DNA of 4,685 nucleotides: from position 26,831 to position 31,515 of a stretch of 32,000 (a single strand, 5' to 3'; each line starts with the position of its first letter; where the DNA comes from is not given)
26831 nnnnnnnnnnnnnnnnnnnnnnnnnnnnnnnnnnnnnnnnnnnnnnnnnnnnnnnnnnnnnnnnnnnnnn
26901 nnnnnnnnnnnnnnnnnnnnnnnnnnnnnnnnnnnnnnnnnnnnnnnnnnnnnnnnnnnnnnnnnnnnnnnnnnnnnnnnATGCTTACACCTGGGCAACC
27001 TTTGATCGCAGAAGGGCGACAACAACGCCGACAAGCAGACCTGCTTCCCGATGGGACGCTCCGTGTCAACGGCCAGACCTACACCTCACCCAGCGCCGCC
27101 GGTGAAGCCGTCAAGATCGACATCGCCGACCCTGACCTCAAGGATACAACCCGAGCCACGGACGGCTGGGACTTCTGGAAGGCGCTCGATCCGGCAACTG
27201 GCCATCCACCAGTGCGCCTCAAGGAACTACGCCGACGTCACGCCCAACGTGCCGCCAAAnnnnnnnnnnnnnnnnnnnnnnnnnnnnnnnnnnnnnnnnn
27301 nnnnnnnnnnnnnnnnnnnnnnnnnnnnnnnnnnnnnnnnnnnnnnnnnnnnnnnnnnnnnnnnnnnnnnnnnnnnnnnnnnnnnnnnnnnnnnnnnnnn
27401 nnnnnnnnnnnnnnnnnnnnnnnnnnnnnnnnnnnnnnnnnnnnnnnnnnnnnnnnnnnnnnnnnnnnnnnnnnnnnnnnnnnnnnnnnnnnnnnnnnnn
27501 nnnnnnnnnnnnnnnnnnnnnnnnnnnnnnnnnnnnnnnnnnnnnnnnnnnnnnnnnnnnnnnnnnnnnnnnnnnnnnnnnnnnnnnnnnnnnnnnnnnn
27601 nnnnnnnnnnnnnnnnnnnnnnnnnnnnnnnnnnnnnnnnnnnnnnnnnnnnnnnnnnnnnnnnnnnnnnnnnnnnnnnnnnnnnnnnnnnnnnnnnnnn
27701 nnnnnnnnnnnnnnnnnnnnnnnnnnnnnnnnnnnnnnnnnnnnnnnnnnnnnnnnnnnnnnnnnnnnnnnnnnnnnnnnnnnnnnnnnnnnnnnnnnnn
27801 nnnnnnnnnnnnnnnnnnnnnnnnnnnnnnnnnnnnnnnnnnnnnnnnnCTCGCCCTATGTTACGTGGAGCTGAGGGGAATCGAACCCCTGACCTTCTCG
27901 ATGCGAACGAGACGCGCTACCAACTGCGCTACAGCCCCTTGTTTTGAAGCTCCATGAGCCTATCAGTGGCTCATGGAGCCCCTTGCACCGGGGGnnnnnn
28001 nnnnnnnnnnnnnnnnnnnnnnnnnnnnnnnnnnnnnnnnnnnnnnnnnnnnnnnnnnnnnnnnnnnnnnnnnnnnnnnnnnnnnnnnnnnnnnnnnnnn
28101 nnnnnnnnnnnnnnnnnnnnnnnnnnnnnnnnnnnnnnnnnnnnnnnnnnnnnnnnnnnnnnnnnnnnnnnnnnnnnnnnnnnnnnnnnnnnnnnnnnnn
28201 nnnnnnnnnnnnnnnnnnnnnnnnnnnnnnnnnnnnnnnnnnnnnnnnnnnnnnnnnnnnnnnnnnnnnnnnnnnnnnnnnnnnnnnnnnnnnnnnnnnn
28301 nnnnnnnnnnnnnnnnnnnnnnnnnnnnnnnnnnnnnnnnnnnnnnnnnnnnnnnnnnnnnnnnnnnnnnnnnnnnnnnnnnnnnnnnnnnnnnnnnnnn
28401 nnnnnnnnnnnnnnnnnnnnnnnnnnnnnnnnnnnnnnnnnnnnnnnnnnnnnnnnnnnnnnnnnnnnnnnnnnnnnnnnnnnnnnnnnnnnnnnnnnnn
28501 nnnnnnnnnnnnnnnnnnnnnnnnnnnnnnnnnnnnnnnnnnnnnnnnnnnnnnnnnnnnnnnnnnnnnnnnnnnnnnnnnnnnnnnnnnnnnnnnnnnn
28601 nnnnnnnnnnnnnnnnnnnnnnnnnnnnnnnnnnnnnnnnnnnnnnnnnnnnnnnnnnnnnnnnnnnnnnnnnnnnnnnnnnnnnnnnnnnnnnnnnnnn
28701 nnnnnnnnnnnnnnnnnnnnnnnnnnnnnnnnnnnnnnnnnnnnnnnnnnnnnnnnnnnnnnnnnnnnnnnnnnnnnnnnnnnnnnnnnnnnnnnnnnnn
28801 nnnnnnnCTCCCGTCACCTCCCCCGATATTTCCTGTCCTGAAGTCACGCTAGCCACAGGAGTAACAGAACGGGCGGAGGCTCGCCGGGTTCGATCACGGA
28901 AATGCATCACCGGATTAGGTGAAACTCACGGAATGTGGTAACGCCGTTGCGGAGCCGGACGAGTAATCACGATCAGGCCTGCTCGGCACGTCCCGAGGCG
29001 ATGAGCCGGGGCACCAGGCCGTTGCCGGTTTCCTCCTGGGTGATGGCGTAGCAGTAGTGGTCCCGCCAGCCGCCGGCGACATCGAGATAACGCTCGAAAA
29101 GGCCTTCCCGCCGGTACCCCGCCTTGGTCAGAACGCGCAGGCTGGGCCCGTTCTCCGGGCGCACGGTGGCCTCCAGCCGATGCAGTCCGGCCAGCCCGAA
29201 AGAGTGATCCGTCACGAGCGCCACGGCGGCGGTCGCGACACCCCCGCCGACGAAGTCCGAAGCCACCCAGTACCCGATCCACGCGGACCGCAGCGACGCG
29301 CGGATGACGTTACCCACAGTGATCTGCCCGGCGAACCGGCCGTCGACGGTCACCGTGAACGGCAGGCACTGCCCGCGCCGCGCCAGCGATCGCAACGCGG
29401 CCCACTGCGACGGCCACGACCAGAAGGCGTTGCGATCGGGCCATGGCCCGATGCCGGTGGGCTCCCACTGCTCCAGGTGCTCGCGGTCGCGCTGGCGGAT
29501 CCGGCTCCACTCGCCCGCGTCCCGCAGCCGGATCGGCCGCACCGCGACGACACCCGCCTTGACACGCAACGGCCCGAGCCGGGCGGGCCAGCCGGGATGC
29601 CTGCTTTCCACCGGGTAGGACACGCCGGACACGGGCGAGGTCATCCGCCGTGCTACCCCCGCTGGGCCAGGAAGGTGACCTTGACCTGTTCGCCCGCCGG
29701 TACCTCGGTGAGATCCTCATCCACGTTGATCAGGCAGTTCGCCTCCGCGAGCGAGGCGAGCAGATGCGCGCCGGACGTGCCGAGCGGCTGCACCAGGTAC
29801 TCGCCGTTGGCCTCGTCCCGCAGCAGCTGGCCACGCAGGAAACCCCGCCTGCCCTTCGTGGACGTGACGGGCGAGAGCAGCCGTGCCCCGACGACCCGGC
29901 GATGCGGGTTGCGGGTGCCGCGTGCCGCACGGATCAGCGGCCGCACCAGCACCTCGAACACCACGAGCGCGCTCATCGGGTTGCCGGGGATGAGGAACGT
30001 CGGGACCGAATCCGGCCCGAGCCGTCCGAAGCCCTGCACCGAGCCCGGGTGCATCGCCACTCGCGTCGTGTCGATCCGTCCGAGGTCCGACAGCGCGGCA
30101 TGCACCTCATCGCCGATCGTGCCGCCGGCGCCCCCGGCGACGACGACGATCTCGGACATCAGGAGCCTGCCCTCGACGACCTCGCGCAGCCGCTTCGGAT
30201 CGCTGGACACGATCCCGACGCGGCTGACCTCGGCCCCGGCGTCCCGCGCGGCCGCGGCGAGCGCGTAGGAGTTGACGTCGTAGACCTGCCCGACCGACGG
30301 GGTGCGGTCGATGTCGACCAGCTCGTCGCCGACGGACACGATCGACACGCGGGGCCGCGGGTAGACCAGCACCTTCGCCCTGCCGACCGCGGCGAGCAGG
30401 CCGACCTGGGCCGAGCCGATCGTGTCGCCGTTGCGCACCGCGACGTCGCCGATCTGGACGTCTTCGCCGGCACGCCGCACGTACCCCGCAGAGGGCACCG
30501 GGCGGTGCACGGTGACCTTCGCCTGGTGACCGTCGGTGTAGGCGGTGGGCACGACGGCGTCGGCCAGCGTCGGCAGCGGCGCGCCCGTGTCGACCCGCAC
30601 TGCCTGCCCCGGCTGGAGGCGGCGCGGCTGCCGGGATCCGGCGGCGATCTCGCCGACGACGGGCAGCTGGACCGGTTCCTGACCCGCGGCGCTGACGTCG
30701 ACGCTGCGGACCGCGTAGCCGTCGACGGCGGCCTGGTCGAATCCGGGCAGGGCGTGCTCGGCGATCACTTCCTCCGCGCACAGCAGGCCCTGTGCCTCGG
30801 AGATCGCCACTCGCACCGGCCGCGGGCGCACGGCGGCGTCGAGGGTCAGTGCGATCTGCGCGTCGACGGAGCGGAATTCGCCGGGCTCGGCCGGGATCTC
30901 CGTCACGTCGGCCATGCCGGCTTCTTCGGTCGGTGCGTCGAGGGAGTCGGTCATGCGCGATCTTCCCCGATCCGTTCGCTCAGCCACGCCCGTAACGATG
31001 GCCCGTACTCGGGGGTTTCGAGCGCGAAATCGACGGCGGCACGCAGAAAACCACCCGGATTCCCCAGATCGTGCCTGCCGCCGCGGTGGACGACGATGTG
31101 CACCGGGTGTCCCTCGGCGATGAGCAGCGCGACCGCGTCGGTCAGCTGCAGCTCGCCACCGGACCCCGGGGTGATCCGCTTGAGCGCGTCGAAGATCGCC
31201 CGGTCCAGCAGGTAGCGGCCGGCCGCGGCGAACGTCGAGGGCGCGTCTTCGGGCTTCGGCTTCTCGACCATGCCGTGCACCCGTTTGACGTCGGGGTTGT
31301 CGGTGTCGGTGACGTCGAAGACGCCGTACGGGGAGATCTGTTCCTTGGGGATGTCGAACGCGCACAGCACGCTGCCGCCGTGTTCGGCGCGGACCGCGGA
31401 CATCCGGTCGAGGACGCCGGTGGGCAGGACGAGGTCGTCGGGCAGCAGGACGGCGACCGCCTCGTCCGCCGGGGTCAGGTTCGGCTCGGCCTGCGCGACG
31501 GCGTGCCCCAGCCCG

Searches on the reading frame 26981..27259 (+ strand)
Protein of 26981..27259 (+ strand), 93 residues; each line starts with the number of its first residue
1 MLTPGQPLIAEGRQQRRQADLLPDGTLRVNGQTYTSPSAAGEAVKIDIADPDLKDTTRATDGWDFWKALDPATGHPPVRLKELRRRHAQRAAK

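Call 66: search_protein_families(library=pfam, proteins=[window:26981-27259:+], max_evalue=0.01)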
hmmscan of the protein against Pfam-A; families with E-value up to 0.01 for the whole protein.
window:26981-27259:+ (93 aa): 1 family
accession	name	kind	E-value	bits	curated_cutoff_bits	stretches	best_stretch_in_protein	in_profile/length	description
PF18755.6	RAMA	-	8.1e-14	51.9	35.2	1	2-90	30-104/107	Restriction Enzyme Adenine Methylase Associated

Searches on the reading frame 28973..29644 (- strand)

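Call 32: search_protein_families(library=pfam, proteins=[window:28973-29644:-], max_evalue=0.01)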
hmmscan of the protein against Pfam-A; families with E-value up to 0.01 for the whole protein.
window:28973-29644:- (223 aa): 3 families
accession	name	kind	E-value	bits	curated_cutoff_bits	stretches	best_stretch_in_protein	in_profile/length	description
PF13302.13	Acetyltransf_3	-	7.4e-18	66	25.4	1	35-178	4-138/138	Acetyltransferase (GNAT) domain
PF00583.31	Acetyltransf_1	-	1.8e-09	38.3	20.7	1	72-177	13-116/116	Acetyltransferase (GNAT) family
PF13420.13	Acetyltransf_4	-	9.6e-07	29.4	24.3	1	36-196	2-153/155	Acetyltransferase (GNAT) domain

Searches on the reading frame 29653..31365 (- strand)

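Call 32: search_protein_families(library=pfam, proteins=[window:29653-31365:-], max_evalue=0.01)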
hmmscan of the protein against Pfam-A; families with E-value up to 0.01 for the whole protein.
window:29653-31365:- (570 aa): 3 families
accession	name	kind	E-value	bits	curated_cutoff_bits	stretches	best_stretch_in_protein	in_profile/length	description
PF03453.22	MoeA_N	-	1.1e-36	126.4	30.8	1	166-328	2-160/160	MoeA N-terminal region (domain I and II)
PF00994.29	MoCF_biosynth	-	1.3e-22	80.5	26.6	1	342-479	2-143/144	Probable molybdopterin binding domain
PF03454.20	MoeA_C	-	2.3e-19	69.8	22.1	1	494-565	2-71/72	MoeA C-terminal region (domain IV)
